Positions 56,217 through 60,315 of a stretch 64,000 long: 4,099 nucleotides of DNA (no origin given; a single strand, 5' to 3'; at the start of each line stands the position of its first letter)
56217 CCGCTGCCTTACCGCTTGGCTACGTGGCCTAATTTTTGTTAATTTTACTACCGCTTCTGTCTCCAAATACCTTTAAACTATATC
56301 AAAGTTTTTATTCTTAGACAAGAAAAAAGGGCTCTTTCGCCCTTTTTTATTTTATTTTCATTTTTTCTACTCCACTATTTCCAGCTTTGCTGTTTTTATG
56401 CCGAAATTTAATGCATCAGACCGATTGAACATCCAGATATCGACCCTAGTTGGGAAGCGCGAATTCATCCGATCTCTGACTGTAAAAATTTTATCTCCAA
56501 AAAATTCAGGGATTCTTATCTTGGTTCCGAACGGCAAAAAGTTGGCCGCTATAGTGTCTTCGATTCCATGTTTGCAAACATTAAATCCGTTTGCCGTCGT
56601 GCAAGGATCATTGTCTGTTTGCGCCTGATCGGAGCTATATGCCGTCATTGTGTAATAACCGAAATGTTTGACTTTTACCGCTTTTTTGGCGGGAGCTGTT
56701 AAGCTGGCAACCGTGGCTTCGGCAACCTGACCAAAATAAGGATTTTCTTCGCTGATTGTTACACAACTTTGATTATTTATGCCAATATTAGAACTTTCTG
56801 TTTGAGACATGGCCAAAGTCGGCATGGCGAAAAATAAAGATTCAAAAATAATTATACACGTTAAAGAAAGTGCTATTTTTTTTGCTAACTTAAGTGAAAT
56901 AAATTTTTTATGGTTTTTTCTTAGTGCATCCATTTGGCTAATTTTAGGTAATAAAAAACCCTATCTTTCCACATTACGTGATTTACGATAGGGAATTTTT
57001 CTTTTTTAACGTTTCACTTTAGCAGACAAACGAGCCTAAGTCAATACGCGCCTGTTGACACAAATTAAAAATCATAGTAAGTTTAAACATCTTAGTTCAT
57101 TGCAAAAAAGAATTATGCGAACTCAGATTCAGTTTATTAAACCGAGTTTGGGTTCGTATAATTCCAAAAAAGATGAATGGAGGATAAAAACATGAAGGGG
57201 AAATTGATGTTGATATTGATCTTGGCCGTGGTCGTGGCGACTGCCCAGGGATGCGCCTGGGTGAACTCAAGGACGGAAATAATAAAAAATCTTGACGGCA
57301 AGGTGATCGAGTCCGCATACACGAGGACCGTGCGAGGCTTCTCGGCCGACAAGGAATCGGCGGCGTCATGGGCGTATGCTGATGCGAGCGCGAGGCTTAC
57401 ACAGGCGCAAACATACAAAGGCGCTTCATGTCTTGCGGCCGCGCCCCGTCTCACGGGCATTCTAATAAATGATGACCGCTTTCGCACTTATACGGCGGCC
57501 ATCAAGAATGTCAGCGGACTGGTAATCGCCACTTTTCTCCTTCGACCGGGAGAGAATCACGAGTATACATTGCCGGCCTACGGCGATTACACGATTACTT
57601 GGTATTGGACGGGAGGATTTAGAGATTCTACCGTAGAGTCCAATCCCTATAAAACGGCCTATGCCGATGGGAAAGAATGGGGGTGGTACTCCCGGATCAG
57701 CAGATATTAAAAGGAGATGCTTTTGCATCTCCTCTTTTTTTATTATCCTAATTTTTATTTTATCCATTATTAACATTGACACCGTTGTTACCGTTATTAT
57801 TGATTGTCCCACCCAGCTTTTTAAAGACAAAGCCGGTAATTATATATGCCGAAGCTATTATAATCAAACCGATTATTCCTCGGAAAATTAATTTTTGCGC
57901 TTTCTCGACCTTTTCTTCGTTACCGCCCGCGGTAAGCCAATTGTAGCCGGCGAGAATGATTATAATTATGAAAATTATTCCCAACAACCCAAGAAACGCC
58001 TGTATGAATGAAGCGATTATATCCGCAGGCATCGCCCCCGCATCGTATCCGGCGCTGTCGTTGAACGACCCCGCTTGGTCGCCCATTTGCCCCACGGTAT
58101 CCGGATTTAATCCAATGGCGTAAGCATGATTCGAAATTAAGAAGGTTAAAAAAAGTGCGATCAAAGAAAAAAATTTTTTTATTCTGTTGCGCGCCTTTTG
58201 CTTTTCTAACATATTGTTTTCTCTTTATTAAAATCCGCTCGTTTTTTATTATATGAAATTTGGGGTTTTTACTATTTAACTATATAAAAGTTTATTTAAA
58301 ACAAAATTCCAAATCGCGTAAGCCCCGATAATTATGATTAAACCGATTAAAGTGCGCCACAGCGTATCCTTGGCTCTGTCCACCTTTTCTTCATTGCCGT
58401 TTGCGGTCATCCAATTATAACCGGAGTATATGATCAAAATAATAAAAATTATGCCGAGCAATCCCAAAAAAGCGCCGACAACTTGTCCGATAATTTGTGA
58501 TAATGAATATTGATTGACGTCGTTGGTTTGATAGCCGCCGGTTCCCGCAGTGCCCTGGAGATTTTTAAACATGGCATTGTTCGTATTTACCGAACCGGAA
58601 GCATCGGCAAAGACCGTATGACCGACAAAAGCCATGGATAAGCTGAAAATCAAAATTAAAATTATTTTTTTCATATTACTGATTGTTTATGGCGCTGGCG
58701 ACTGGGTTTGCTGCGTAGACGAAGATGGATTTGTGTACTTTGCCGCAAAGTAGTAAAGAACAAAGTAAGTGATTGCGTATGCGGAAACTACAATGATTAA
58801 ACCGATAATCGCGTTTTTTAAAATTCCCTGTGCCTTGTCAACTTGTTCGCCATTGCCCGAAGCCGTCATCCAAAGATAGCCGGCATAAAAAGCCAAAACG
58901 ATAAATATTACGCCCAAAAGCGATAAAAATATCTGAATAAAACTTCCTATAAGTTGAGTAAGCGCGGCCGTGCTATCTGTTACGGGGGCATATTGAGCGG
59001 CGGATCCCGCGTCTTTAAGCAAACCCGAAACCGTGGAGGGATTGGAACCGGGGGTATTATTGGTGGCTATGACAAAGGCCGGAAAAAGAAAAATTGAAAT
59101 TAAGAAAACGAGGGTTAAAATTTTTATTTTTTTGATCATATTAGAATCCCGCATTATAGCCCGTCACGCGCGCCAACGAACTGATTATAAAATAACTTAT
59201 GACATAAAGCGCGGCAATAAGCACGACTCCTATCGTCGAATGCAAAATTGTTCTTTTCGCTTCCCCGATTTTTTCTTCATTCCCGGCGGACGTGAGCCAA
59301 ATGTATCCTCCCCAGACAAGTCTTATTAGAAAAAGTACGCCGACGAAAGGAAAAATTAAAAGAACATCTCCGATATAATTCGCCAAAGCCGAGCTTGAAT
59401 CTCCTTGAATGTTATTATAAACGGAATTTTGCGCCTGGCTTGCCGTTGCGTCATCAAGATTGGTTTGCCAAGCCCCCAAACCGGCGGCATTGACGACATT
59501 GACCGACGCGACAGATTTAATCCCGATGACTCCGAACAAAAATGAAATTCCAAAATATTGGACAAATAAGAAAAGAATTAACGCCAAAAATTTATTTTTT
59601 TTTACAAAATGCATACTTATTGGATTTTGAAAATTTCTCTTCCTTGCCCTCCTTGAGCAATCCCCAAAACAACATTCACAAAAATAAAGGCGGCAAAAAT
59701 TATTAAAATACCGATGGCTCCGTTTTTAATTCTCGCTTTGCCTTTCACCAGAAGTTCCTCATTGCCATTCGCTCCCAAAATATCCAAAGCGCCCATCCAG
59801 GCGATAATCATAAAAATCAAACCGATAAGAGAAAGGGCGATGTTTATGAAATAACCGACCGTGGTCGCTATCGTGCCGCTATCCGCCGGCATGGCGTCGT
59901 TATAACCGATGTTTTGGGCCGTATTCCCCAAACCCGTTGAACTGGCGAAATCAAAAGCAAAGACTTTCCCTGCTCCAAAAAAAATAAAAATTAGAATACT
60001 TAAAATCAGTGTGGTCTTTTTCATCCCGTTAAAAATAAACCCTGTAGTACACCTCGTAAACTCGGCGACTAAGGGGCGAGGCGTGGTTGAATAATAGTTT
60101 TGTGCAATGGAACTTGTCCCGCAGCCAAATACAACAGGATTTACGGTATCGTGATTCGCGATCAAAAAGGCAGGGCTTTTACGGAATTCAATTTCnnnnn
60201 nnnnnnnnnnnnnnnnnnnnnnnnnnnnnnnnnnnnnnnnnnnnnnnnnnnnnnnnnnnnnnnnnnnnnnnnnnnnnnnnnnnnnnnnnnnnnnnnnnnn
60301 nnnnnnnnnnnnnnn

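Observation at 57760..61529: Eight tandem, diversified genes for Sec-secreted two-helix VirB2/TrbC-like small proteins (putative pilin array) with no T4SS machinery in view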

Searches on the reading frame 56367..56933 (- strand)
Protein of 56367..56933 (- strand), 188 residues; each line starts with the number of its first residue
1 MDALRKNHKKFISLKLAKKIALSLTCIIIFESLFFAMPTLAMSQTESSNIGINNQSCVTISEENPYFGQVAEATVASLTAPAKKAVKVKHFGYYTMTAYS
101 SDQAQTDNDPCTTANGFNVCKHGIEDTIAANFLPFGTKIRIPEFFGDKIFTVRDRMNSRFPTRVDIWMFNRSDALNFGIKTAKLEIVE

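Call 7: search_protein_families(library=pfam, proteins=[window:56367-56933:-], max_evalue=0.001)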
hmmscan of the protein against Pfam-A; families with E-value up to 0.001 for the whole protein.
window:56367-56933:- (188 aa): 0 families

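Call 29: search_protein_families(library=pfam, proteins=[window:56367-56933:-], max_evalue=10)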
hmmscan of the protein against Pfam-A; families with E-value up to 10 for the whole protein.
window:56367-56933:- (188 aa): 0 families

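Call 31: search_solved_structures(query=window:56367-56933:-, max_evalue=10, show_alignments=2)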
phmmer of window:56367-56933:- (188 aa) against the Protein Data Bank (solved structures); distinct sequences matched with E-value up to 10: 3.
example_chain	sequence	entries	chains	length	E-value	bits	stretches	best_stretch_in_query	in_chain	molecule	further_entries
7a0q_A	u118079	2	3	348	0.038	16.9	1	48-117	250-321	CrtC domain-containing protein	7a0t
8bgk_B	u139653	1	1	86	0.63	12.9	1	77-122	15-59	Cg-BigDef5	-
1z7z_1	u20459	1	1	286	1.4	11.8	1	55-100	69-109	human coxsackievirus A21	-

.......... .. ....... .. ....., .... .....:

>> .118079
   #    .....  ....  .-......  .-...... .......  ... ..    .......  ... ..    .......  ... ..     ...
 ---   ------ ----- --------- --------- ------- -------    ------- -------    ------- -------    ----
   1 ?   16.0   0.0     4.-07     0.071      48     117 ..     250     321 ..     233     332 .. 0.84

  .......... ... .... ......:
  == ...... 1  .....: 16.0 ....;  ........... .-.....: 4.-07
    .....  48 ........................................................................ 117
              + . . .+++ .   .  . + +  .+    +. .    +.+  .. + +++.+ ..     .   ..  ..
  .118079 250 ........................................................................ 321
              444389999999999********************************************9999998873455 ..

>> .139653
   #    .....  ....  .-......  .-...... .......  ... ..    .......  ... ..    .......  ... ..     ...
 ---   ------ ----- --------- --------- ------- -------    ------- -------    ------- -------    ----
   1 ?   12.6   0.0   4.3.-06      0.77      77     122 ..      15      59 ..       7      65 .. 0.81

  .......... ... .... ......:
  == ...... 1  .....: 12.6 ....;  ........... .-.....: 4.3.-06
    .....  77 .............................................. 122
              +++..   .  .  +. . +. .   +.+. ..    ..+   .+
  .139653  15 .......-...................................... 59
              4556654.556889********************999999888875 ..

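Call 42: find_homologous_proteins(query=window:56367-56933:-, max_evalue=0.001)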
Query window:56367-56933:- (188 aa): 688 proteins with E <= 0.001 among 759 candidates; the best 120 are listed.
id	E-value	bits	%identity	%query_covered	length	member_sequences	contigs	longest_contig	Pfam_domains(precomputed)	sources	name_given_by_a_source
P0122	1.1e-120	417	100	100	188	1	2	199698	-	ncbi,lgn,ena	-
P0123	2.8e-56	208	51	100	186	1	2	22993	-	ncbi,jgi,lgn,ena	ncbi:MAG: hypothetical protein V1825_03955 [Candidatus Falkowbacteria bacterium]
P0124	1.5e-55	205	51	100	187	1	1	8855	-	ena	-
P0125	2.8e-55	205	53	100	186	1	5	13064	-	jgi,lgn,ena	jgi:3D (Asp-Asp-Asp) domain-containing protein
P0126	4.3e-55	204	52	100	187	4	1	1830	-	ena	-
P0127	1.2e-54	203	51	99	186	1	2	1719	-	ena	-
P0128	1.5e-54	202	51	100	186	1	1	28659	-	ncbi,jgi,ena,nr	ncbi:3D domain-containing protein [Candidatus Parcubacteria bacterium]|nr:3D domain-containing prote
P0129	2.3e-54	202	51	99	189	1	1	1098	-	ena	-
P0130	2.8e-54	201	52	100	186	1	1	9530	-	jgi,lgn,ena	-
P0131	3.0e-54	201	52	100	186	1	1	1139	-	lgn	-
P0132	3.1e-54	201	53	100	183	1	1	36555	-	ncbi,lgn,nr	ncbi:MAG: hypothetical protein PHS62_02635 [Patescibacteria group bacterium]|nr:hypothetical protein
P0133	4.2e-54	201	50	100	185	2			-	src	-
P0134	1.4e-53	199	52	100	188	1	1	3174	-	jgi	jgi:3D (Asp-Asp-Asp) domain-containing protein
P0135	2.4e-53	198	51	100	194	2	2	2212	-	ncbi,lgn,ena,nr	ncbi:3D domain-containing protein [Patescibacteria group bacterium]|nr:3D domain-containing protein 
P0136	2.9e-53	198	50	100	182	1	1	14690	-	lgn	-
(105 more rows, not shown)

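Call 101: predict_structure(alignment_id=A6)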
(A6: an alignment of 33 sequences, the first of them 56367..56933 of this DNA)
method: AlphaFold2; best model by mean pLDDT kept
length: 188 residues; sequences in the alignment: 33
mean_pLDDT: 75.6   pTM: 0.52
mean pLDDT of the five models: 75.6, 74.5, 74.4, 73.8, 73.5
residues with pLDDT >= 90: 82; 70-90: 42; 50-70: 29; < 50: 35
segments of 3 or more residues with pLDDT < 50: 49-81
pLDDT, mean of each block of 10 residues (from residue 1): 54 83 96 80 58 37 34 37 78 95 72 78 78 95 94 91 92 92 96
secondary structure, 60 per line:
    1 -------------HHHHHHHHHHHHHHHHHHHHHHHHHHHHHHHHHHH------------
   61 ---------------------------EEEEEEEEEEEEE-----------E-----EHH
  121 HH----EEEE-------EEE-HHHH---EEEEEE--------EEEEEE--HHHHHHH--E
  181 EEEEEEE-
elements in order: H14-48 E88-100 H119-122 E127-130 E138-140 H142-145 E149-154 E163-168 H171-177 E180-187

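Call 103: fold_search(model_id=the predicted structure, library=pdb)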
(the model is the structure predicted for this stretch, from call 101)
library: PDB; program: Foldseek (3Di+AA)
matches with E <= 10: 203; with E <= 0.001: 3
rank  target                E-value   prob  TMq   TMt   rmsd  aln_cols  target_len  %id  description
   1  8v3w_H                5.2e-05  1.00  0.42  0.15  10.8       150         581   17  CryoEM Structure of Diffocin - precontracted - Baseplate - focused refinement on triplex region (released 2024-08-28)
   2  8kea_A                1.7e-04  1.00  0.37  0.09   7.9       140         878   24  Cyanophage A-1(L) baseplate-initiators (released 2024-04-10)
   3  4avr_A                5.2e-04  1.00  0.36  0.65   4.0       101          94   20  Crystal structure of the hypothetical protein Pa4485 from Pseudomonas aeruginosa (released 2013-01-09)
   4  4wlk_B                2.5e-03  1.00  0.36  0.46   3.3        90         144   26  Stationary Phase Survival Protein YuiC from B.subtilis complexed with reaction product (released 2015-07-08)
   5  4wlk_A                2.8e-03  1.00  0.39  0.49   3.8       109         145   24  Stationary Phase Survival Protein YuiC from B.subtilis complexed with reaction product (released 2015-07-08)
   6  4wjt_A                3.2e-03  1.00  0.39  0.49   3.8       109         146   24  Stationary Phase Survival Protein YuiC from B.subtilis complexed with NAG (released 2015-07-08)
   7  5ntb_A                3.6e-03  1.00  0.33  0.52   4.9       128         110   15  Streptomyces papain inhibitor (SPI) (released 2018-03-07)
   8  7xc8                  6.8e-03  1.00  0.35  0.30   5.2       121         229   16  Crystal structure of cotton alpha-like expansin GhEXLA1 (released 2023-05-17)
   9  4wli                  1.3e-02  1.00  0.33  0.43   3.8        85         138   26  Stationary Phase Survival Protein YuiC from B.subtilis (released 2015-07-08)
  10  2ki8_MODEL_1_A        2.4e-02  0.80  0.28  0.34  15.3       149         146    9  Solution NMR structure of tungsten formylmethanofuran dehydrogenase subunit D from Archaeoglobus fulgidus, Nor (released 2009-05-26)
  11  9ms5_C                2.5e-02  0.97  0.32  0.30   5.8       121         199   11  Crystal structure of an expansin (Ss_EXLX1) from Streptomyces sp. (released 2025-05-21)
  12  9ms5_A                3.5e-02  0.96  0.31  0.29   5.8       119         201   12  Crystal structure of an expansin (Ss_EXLX1) from Streptomyces sp. (released 2025-05-21)
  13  1n10_A                3.5e-02  0.96  0.35  0.29   7.3       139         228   14  Crystal Structure of Phl p 1, a Major Timothy Grass Pollen Allergen (released 2003-01-28)
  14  4js7                  4.2e-02  0.98  0.36  0.34   4.5       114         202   16  Crystal structure of D78N mutant apo form of clavibacter michiganensis expansin (released 2014-03-26)
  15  9nlz_D                4.4e-02  0.97  0.30  0.09   4.7       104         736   12  Y20S (Sec18-Sec17-Sec9-Sso1-Snc1) EDTA - Class 8 (released 2025-10-01)
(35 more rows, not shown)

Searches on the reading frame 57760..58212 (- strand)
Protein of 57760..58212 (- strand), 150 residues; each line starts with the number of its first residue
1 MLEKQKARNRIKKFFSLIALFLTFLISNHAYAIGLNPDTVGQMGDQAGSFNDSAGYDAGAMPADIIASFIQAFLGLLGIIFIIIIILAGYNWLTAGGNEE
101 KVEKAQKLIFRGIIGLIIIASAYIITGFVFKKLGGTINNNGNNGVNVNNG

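Call 3: search_protein_families(library=pfam, proteins=[window:57760-58212:-], max_evalue=1)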
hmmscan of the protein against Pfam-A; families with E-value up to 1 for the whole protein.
window:57760-58212:- (150 aa): 7 families
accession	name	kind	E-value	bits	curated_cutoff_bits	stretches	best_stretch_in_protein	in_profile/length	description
PF18895.5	T4SS_pilin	-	2.6e-09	37.4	26.6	1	64-129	7-71/71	Type IV secretion system pilin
PF04956.18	TrbC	-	0.00015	22.3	27.9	1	6-126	4-96/98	TrbC/VIRB2 pilin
PF06161.16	DUF975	-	0.015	15.6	34.8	1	14-130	51-166/243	Protein of unknown function (DUF975)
PF06664.17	WLS-like_TM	-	0.024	14.4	28.3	1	4-130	100-214/247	Wntless-like, transmembrane domain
PF05545.16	FixQ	-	0.056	13.8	29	0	69-111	5-47/49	Cbb3-type cytochrome oxidase component FixQ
PF24668.1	KH_Vigilin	-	0.76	9.8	27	1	97-112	31-46/50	Vigilin KH domain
PF14147.11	Spore_YhaL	-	0.83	9.8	27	1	81-105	8-32/52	Sporulation protein YhaL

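Call 4: search_protein_families(library=ncbifam, proteins=[window:57760-58212:-], max_evalue=1)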
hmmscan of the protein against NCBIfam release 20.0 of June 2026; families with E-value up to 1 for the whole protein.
window:57760-58212:- (150 aa): 4 families
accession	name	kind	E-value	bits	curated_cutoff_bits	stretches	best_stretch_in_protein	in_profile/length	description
NF045849.1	ICE_MMCAP2_0565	equivalog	8.4e-07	28.6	40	1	65-131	12-78/80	Mbov_0395 family pilin-like conjugal transfer protein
NF011607.0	PRK15033.1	subfamily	0.1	11.5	524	1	70-124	273-326/389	tricarballylate utilization 4Fe-4S protein TcuB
NF007886.0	PRK10591.1-5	equivalog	0.17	12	164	1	74-125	14-64/104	hypothetical protein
NF033218.1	anchor_AmaP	equivalog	0.34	10.7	55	1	9-87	2-70/166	alkaline shock response membrane anchor protein AmaP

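Call 32: search_solved_structures(query=A1, max_evalue=10, show_alignments=3)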
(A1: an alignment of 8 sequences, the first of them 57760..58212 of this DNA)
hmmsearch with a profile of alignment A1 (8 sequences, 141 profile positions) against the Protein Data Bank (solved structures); distinct sequences matched with E-value up to 10: 1.
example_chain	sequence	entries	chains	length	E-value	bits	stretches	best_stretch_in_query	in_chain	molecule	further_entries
1t5b_A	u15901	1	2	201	1.1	12.5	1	53-84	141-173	Acyl carrier protein phosphodiesterase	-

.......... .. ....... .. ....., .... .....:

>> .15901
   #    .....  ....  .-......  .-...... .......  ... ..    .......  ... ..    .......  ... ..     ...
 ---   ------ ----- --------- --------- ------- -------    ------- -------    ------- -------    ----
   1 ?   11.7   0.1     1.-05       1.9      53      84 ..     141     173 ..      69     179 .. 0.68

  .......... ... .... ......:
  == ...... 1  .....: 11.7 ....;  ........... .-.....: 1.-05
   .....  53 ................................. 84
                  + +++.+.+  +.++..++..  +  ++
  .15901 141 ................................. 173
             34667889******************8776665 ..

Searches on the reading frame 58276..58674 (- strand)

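Call 3: search_protein_families(library=pfam, proteins=[window:58276-58674:-], max_evalue=1)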
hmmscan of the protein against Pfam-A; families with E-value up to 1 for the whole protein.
window:58276-58674:- (132 aa): 8 families
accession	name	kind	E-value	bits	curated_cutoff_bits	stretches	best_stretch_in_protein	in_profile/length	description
PF18895.5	T4SS_pilin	-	1.3e-08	35.2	26.6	1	57-124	4-70/71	Type IV secretion system pilin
PF04956.18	TrbC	-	2.6e-05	24.8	27.9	1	57-124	36-97/98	TrbC/VIRB2 pilin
PF19607.4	DUF6112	-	0.0013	19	25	1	62-122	16-77/88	Family of unknown function (DUF6112)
PF02322.20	Cyt_bd_oxida_II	-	0.0021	17.9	35.6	1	43-125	131-211/302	Cytochrome bd terminal oxidase subunit II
PF05514.17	HR_lesion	-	0.071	13.7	22.6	1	58-90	78-110/138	HR-like lesion-inducing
PF13373.11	Dsc3_C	-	0.076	13.7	25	0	39-79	75-117/145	DSC E3 ubiquitin ligase complex subunit 3, C-terminal domain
PF14147.11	Spore_YhaL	-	0.57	10.4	27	1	77-101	8-32/52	Sporulation protein YhaL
PF25686.1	Betaherpes_U91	-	0.72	9.8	27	1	93-123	3-33/157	Betaherpesvirus U91 protein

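Call 4: search_protein_families(library=ncbifam, proteins=[window:58276-58674:-], max_evalue=1)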
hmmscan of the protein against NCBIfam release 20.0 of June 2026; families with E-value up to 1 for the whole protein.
window:58276-58674:- (132 aa): 4 families
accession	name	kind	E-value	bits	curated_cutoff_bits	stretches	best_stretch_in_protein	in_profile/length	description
NF045849.1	ICE_MMCAP2_0565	equivalog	1.1e-12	47.5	40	1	56-127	7-78/80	Mbov_0395 family pilin-like conjugal transfer protein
NF038347.1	FtsX_Gpos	exception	0.022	14.1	225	1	67-118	222-280/296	permease-like cell division protein FtsX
NF053819.1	EF0750_LPXTG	subfamily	0.4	11.2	47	1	1-32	1-35/105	EF2685/EF0750 family sortase-dependent surface protein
NF033218.1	anchor_AmaP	equivalog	0.97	9.2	55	1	4-84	6-71/166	alkaline shock response membrane anchor protein AmaP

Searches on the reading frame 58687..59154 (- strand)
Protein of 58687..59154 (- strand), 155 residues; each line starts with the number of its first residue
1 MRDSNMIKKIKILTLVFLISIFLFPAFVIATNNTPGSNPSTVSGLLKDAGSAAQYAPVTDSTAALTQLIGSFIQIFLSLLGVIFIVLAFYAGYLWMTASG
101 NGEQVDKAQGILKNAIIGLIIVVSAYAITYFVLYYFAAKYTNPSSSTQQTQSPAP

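Call 3: search_protein_families(library=pfam, proteins=[window:58687-59154:-], max_evalue=1)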
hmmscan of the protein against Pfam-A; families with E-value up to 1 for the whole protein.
window:58687-59154:- (155 aa): 10 families
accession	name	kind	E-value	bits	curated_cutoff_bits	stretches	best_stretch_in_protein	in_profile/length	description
PF18895.5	T4SS_pilin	-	2.7e-09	37.4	26.6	1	63-132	3-71/71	Type IV secretion system pilin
PF04290.18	DctQ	-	0.021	15.2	28.3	1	69-137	61-127/132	Tripartite ATP-independent periplasmic transporters, DctQ component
PF05987.18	DUF898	-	0.03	13.9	28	1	63-142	171-251/336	Bacterial protein of unknown function (DUF898)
PF06161.16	DUF975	-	0.032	14.5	34.8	1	65-139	100-170/243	Protein of unknown function (DUF975)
PF02322.20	Cyt_bd_oxida_II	-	0.061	13.1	35.6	1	64-134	146-213/302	Cytochrome bd terminal oxidase subunit II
PF06664.17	WLS-like_TM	-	0.15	11.8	28.3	1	15-148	119-224/247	Wntless-like, transmembrane domain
PF12911.12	OppC_N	-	0.16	12.3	23.9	0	113-135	14-35/53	N-terminal TM domain of oligopeptide transport permease C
PF05545.16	FixQ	-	0.25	11.7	29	1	73-108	6-41/49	Cbb3-type cytochrome oxidase component FixQ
PF16954.10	HRG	-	0.28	12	27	1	116-145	4-33/52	Haem-transporter, endosomal/lysosomal, haem-responsive gene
PF23535.1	Microp_apicomplexa_21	-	0.74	10.4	27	1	4-34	12-42/76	Apicomplexa microprotein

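Call 4: search_protein_families(library=ncbifam, proteins=[window:58687-59154:-], max_evalue=1)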
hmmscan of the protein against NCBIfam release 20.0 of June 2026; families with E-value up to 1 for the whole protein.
window:58687-59154:- (155 aa): 7 families
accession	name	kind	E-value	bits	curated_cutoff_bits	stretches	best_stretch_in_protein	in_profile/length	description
NF045849.1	ICE_MMCAP2_0565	equivalog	3.8e-10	39.3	40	2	62-133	6-77/80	Mbov_0395 family pilin-like conjugal transfer protein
NF041641.1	AmoC_BACT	equivalog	0.0088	15.3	319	1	72-138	65-130/250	bacterial ammonia monooxygenase, subunit AmoC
NF041581.1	SosA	equivalog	0.024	14.8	60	1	5-34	4-33/77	DNA damage-induced cell division inhibitor SosA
NF041560.1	T6SS_Burk_ExIF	subfamily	0.024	14.3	90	1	72-134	128-186/234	putative type VI secretion system effector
NF041554.1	SA1362_fam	subfamily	0.038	14.1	42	1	65-104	17-56/70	SA1362 family protein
NF038218.1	IcmG_DotF_IVB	equivalog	0.15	11.7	200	1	103-147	39-83/266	type IVB secretion system protein IcmG/DotF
NF009311.0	PRK12670.1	equivalog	0.52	10.2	116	1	56-105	37-83/99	putative monovalent cation/H+ antiporter subunit G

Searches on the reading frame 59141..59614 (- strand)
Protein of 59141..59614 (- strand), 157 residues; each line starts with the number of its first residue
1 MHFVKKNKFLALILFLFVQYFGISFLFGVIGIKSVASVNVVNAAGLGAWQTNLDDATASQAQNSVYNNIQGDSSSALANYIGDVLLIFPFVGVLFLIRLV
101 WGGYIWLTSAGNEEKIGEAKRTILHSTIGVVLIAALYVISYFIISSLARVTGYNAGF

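Call 3: search_protein_families(library=pfam, proteins=[window:59141-59614:-], max_evalue=1)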
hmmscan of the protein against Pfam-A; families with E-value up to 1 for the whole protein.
window:59141-59614:- (157 aa): 3 families
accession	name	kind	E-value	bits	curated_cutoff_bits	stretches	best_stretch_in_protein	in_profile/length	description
PF18895.5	T4SS_pilin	-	2.6e-08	34.2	26.6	1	87-143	16-71/71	Type IV secretion system pilin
PF03798.21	TRAM_LAG1_CLN8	-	0.0023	18.3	24.6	1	83-147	132-196/198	TLC domain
PF19660.4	DUF6163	-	0.2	12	27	1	85-146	66-127/145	Family of unknown function (DUF6163)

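Call 4: search_protein_families(library=ncbifam, proteins=[window:59141-59614:-], max_evalue=1)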
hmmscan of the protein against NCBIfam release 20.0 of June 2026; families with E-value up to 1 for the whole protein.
window:59141-59614:- (157 aa): 2 families
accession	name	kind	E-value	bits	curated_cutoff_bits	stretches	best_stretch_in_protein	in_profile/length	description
NF045849.1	ICE_MMCAP2_0565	equivalog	2.7e-06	26.9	40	1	79-146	11-79/80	Mbov_0395 family pilin-like conjugal transfer protein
NF002669.0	PRK02391.1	equivalog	0.97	8.5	341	1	85-155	153-218/298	zinc metalloprotease HtpX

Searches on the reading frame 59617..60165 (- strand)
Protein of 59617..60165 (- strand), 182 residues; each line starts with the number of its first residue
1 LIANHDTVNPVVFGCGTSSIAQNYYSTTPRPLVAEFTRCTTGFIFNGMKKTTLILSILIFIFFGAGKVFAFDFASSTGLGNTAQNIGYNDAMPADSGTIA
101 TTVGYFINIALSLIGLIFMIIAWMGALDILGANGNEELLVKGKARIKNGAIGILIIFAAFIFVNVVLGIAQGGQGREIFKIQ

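Call 3: search_protein_families(library=pfam, proteins=[window:59617-60165:-], max_evalue=1)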
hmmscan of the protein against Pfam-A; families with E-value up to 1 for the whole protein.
window:59617-60165:- (182 aa): 1 family
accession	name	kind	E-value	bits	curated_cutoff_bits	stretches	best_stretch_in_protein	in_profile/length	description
PF18895.5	T4SS_pilin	-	0.00025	21.5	26.6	1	98-166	4-71/71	Type IV secretion system pilin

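Call 4: search_protein_families(library=ncbifam, proteins=[window:59617-60165:-], max_evalue=1)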
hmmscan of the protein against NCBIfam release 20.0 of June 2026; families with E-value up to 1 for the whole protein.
window:59617-60165:- (182 aa): 1 family
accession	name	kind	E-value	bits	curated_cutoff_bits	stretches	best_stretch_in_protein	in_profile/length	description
NF045849.1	ICE_MMCAP2_0565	equivalog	0.00085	19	40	1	98-169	4-79/80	Mbov_0395 family pilin-like conjugal transfer protein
